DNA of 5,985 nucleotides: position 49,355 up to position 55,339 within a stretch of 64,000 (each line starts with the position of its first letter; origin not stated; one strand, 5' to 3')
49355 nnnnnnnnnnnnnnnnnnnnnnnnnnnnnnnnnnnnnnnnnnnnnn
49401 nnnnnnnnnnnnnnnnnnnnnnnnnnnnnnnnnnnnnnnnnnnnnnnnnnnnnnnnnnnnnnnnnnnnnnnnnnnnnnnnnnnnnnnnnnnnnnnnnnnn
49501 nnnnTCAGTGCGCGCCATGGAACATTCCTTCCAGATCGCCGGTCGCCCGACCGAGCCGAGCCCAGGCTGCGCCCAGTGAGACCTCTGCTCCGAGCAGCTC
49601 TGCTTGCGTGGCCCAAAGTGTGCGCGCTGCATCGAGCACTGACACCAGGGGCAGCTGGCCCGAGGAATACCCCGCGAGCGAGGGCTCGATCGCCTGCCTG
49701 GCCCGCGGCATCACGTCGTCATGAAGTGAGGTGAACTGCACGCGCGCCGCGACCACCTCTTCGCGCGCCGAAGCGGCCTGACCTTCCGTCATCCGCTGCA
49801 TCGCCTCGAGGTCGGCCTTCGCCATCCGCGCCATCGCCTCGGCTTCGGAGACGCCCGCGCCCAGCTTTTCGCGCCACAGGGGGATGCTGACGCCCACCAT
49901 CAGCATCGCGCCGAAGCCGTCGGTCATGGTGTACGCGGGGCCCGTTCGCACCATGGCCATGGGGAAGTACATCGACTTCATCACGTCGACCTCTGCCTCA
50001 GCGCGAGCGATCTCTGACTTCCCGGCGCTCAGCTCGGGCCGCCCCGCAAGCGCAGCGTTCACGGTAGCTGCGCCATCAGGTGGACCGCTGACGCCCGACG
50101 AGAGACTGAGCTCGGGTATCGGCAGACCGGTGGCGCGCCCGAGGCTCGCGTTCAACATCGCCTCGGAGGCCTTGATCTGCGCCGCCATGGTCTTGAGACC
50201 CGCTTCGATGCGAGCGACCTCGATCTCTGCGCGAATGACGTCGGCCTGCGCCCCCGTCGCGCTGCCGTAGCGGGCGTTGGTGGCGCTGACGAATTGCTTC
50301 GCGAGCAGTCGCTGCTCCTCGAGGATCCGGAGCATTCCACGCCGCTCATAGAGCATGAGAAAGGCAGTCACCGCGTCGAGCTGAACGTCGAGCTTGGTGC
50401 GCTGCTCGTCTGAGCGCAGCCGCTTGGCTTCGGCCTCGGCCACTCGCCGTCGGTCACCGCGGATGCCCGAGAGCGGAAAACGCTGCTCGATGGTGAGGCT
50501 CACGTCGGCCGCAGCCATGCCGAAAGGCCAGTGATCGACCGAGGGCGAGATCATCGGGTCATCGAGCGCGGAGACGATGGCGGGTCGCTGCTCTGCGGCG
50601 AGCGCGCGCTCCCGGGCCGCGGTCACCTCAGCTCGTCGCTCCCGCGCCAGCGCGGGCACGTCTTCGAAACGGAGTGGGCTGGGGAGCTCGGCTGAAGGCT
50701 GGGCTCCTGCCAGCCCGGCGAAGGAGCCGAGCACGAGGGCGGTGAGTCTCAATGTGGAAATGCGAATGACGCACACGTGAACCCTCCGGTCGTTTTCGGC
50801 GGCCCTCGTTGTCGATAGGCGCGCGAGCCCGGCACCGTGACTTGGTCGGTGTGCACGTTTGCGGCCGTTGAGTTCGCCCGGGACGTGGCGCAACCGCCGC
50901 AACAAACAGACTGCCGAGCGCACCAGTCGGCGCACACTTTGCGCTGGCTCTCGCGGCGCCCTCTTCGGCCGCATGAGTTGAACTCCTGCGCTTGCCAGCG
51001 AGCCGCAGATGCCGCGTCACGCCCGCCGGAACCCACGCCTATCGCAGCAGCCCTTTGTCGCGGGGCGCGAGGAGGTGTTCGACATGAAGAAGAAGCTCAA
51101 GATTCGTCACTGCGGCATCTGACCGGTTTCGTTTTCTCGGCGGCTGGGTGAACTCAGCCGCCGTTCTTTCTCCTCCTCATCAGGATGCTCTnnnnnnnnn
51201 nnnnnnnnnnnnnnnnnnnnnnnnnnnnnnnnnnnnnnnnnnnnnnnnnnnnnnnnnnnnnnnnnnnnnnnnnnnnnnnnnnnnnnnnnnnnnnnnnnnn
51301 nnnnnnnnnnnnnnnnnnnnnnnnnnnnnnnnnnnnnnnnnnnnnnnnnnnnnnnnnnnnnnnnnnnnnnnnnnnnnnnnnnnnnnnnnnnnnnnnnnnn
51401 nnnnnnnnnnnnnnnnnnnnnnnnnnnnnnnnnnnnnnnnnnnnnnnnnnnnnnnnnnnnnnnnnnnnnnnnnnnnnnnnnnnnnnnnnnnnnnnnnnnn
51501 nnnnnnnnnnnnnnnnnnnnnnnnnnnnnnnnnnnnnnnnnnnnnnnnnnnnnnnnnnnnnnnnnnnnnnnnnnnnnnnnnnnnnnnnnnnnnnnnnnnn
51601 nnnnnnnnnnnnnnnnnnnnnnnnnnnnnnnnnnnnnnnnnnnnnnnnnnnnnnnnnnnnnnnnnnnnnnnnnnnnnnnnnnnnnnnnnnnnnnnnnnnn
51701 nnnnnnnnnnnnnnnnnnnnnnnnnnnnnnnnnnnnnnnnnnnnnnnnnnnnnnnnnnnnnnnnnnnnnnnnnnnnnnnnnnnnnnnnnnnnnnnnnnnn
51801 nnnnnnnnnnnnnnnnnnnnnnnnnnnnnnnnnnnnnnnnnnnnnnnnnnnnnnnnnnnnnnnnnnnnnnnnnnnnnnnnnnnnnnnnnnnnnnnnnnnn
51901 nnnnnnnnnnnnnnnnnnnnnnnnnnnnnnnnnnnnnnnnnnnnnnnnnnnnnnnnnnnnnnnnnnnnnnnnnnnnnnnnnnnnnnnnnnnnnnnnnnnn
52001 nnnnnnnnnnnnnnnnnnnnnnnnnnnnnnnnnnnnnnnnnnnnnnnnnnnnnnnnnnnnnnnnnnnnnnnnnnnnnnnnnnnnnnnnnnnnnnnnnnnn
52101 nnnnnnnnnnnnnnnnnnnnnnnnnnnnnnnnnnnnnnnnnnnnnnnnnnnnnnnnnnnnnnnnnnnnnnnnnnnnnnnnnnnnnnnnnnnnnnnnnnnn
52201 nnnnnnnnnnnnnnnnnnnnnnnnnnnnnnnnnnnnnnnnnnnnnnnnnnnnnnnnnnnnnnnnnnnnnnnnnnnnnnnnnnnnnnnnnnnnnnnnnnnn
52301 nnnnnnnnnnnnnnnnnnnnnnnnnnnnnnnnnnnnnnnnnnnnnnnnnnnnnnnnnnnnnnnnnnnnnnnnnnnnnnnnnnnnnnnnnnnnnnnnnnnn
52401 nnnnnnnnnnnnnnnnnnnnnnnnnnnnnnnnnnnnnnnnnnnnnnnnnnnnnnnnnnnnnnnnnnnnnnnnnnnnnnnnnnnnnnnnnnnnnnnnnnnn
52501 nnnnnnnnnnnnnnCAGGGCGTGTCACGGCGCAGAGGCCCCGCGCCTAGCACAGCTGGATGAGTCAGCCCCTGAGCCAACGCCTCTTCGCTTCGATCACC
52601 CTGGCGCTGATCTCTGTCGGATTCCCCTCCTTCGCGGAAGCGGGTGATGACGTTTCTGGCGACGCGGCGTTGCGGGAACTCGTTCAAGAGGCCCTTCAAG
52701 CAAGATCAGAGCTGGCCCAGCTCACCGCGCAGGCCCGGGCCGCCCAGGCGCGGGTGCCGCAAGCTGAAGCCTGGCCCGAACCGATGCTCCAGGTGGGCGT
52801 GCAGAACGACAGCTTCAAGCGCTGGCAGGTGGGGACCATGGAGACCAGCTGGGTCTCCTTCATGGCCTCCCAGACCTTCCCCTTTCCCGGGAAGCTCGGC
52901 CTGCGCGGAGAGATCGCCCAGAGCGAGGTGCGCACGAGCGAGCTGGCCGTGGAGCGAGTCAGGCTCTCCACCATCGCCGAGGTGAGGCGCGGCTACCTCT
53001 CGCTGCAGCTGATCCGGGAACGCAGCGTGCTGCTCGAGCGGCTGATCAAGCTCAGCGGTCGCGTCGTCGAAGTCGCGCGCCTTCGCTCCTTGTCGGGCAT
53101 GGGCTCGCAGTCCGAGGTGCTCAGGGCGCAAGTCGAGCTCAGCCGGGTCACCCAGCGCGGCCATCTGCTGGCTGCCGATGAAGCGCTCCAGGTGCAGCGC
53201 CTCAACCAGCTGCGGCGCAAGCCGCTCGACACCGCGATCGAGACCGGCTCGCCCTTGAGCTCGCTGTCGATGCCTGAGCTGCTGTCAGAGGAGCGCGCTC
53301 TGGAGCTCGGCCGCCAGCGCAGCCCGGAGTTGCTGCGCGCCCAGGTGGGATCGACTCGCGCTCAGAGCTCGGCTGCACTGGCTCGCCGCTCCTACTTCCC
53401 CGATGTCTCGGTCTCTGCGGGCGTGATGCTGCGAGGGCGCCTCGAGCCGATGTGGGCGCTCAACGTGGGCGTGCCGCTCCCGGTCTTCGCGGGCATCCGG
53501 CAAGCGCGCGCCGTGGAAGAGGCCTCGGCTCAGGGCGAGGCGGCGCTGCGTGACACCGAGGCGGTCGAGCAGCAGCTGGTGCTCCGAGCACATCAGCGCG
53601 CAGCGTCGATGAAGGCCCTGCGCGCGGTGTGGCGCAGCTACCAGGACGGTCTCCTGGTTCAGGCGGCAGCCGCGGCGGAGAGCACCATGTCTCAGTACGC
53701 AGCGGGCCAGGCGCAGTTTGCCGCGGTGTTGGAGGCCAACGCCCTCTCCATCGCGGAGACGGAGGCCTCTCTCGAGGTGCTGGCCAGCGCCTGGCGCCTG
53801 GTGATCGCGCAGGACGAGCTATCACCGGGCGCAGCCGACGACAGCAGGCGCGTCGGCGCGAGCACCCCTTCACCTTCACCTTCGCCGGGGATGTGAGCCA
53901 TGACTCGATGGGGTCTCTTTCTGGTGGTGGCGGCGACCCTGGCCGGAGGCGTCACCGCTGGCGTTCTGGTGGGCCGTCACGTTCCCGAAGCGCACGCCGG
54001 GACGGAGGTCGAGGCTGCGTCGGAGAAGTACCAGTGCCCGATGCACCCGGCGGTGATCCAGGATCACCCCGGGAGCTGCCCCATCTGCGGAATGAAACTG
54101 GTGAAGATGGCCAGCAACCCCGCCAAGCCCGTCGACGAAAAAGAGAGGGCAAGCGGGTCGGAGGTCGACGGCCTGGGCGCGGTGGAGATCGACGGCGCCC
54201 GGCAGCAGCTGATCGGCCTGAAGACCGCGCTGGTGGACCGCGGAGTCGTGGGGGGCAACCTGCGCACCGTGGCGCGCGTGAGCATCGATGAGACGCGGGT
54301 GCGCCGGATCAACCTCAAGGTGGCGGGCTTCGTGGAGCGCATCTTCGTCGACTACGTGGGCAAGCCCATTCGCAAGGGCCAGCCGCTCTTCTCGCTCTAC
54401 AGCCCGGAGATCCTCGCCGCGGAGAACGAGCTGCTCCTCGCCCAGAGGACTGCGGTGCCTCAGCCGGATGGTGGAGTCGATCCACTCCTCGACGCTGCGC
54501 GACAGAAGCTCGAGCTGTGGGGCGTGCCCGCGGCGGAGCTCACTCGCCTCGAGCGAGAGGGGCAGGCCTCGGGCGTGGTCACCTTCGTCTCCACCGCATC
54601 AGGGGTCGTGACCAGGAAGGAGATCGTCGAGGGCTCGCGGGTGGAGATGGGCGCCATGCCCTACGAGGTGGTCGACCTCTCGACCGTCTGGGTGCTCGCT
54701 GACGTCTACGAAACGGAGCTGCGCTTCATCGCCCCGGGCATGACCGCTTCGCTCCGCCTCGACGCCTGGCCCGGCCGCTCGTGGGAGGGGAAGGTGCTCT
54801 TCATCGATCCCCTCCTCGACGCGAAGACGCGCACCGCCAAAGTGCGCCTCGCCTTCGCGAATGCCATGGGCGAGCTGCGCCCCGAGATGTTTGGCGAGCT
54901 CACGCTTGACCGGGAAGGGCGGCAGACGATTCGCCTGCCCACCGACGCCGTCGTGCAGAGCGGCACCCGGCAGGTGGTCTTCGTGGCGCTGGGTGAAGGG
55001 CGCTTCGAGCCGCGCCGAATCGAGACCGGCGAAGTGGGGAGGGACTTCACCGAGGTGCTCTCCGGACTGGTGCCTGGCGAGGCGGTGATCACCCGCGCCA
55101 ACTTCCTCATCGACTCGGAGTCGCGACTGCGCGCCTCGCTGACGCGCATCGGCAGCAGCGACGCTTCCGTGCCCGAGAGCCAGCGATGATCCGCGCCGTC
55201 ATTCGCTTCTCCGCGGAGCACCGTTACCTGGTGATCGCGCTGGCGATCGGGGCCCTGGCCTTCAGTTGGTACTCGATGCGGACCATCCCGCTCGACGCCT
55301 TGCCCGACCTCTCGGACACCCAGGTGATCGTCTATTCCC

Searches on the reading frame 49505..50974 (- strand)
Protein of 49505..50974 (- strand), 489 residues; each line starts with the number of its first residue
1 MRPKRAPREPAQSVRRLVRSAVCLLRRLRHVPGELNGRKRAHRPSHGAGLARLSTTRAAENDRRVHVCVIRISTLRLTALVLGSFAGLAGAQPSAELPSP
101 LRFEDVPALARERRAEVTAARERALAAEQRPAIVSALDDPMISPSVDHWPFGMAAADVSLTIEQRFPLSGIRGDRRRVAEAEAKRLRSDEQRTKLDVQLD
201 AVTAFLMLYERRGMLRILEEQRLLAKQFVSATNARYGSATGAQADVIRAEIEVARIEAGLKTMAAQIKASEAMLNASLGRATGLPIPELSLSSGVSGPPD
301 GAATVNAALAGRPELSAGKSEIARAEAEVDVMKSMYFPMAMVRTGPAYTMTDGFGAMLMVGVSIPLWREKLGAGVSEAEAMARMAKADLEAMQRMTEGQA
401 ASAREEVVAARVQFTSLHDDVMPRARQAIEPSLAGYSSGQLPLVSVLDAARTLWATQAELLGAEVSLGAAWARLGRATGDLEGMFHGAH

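Call 14: search_protein_families(library=pfam, proteins=[window:49505-50974:-], max_evalue=0.001)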
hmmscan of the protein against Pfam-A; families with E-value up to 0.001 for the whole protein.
window:49505-50974:- (489 aa): 1 family
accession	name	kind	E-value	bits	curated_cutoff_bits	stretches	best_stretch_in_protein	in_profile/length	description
PF02321.23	OEP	-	1.5e-35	123.2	22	2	304-479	4-187/187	Outer membrane efflux protein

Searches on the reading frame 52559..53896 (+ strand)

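Call 14: search_protein_families(library=pfam, proteins=[window:52559-53896:+], max_evalue=0.001)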
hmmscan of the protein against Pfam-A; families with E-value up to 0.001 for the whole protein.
window:52559-53896:+ (445 aa): 1 family
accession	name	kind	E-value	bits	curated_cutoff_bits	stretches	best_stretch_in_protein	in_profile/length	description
PF02321.23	OEP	-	6.3e-29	101.6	22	2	39-217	2-184/187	Outer membrane efflux protein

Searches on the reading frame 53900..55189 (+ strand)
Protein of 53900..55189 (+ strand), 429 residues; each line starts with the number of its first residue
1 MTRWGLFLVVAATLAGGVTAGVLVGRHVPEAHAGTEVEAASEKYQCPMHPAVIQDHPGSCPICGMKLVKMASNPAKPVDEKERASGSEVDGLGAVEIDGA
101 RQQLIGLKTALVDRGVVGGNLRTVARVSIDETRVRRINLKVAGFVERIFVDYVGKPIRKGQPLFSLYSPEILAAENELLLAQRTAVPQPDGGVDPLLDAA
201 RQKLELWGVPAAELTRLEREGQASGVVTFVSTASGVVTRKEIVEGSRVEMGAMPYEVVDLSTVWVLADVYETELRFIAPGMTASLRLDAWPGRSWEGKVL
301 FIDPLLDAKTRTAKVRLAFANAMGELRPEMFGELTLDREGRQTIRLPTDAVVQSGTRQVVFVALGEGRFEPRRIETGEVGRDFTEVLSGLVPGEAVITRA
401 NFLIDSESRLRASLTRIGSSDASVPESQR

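Call 14: search_protein_families(library=pfam, proteins=[window:53900-55189:+], max_evalue=0.001)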
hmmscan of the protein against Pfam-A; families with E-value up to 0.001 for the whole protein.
window:53900-55189:+ (429 aa): 4 families
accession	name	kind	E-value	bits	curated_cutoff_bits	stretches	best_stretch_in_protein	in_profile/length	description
PF16576.10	HlyD_D23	-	2.6e-69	233.2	30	1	120-331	5-213/214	Barrel-sandwich domain of CusB or HlyD membrane-fusion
PF19335.5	HMBD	-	2.3e-14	53.5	23.6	1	43-69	1-27/28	Heavy metal binding domain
PF13437.12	HlyD_3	-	8.2e-14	52.7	22.2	1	230-322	3-96/106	HlyD family secretion protein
PF16572.11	HlyD_D4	-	2e-05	24.8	26.4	1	164-222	2-54/55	Long alpha hairpin domain of cation efflux system protein, CusB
